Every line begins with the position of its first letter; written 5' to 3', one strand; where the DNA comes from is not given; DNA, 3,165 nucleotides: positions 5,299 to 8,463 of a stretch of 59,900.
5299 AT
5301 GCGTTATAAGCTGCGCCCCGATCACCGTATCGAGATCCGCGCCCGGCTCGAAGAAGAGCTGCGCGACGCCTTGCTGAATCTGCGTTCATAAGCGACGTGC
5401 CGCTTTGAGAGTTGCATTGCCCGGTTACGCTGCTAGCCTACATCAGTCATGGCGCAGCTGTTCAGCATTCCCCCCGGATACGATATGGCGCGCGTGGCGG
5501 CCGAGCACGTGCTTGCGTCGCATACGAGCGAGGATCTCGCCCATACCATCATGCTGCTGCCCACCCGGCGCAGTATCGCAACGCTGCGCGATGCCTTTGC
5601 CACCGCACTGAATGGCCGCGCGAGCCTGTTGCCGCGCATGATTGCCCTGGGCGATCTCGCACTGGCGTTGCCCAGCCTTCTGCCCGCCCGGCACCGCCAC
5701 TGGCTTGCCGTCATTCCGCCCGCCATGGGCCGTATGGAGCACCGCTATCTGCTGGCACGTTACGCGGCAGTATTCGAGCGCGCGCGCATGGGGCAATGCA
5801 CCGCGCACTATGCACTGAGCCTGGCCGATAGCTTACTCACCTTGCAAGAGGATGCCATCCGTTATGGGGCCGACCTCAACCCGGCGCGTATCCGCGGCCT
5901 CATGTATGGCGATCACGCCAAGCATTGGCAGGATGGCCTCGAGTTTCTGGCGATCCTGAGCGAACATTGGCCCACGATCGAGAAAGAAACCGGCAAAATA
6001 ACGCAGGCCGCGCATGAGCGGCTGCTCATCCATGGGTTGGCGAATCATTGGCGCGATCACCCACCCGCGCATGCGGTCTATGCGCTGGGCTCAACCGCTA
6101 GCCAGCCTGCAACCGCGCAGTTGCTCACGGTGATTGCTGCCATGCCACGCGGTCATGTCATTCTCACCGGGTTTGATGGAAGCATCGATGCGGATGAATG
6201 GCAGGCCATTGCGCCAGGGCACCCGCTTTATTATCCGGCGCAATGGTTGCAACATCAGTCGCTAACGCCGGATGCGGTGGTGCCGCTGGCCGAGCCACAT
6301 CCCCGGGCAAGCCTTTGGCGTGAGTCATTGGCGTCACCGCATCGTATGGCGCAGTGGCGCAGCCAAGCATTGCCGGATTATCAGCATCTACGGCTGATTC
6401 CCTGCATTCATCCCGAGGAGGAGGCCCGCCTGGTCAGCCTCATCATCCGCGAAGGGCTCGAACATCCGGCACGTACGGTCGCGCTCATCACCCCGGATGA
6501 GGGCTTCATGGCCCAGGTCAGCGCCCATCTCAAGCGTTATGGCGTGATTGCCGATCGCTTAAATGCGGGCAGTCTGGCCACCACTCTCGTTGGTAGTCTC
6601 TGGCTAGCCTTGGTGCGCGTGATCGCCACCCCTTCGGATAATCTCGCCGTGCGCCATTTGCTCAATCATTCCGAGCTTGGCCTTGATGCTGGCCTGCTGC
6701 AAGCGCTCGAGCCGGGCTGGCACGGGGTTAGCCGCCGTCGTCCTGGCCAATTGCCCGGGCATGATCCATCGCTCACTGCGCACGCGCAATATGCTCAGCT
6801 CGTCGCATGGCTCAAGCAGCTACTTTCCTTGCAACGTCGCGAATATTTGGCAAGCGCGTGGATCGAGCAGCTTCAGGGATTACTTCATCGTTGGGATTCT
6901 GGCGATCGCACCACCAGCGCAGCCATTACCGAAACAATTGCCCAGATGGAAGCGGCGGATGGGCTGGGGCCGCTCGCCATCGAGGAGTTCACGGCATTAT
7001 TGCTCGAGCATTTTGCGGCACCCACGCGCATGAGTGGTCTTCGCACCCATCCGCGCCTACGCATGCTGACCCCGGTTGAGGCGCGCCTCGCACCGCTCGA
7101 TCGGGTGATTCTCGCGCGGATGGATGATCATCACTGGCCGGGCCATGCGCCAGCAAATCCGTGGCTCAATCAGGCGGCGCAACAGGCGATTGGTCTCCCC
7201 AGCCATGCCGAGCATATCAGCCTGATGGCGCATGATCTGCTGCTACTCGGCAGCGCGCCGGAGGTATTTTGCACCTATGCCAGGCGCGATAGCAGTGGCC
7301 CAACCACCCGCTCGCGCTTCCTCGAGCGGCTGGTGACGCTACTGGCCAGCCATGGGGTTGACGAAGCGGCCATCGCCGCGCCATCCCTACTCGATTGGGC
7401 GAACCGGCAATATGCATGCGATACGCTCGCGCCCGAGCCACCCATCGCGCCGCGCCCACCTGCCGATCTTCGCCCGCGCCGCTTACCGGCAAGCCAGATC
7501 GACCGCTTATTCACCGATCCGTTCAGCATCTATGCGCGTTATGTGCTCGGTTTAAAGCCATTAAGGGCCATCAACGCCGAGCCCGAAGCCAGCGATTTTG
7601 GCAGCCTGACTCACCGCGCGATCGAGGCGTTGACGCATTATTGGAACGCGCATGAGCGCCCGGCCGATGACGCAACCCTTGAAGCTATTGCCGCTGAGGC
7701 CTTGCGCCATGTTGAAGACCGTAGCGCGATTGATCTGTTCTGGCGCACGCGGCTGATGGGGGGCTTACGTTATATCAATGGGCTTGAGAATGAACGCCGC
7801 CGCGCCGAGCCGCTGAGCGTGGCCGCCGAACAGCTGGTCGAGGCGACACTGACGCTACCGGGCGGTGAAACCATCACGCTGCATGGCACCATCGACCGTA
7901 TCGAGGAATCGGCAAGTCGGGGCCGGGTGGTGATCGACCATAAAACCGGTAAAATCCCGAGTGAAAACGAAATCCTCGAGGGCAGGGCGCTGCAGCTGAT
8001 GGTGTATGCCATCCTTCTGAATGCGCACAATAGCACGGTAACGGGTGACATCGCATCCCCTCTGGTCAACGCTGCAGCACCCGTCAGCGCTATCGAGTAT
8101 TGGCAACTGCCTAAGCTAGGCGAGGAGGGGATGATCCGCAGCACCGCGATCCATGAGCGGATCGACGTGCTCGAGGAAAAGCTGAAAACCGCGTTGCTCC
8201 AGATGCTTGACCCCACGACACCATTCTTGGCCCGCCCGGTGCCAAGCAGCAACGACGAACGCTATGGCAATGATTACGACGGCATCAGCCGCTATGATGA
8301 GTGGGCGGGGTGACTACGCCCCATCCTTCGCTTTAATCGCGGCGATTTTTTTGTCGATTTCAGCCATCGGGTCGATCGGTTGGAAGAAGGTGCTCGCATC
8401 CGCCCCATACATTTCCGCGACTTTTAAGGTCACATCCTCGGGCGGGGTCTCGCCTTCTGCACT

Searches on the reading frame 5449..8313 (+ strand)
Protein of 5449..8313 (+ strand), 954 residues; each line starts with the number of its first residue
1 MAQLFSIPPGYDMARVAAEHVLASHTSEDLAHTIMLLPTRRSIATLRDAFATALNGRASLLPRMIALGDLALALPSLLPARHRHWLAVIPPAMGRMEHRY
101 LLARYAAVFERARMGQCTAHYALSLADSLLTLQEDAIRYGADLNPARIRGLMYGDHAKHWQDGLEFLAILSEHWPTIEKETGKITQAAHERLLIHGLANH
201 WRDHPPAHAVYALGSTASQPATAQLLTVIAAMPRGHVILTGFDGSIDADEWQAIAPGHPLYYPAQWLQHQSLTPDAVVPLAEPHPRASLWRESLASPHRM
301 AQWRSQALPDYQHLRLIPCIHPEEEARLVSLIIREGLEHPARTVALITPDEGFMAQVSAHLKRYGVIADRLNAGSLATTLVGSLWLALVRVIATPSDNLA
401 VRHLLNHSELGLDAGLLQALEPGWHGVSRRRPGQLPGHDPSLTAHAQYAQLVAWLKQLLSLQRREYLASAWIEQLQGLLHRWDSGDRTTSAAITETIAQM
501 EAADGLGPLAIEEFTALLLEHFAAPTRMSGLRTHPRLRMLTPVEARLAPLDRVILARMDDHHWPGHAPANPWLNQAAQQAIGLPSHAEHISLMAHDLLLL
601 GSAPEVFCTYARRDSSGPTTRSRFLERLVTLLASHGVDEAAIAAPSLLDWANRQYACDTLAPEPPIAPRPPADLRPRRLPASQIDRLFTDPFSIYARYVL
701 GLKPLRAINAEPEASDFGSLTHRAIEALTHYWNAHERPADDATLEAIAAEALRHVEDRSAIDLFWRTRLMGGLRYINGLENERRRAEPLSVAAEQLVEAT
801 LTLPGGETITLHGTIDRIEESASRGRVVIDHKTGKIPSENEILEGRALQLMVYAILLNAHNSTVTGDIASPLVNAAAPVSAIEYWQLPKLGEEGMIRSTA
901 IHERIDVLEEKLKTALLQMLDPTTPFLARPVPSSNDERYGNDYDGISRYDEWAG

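Call 21: search_protein_families(library=pfam, proteins=[window:5449-8313:+], max_evalue=0.00001)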
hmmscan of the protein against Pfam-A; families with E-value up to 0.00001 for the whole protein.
window:5449-8313:+ (954 aa): 1 family
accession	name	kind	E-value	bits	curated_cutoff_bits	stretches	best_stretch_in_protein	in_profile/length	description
PF12705.13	PDDEXK_1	-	1.2e-23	84.7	22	1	681-926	4-231/247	PD-(D/E)XK nuclease superfamily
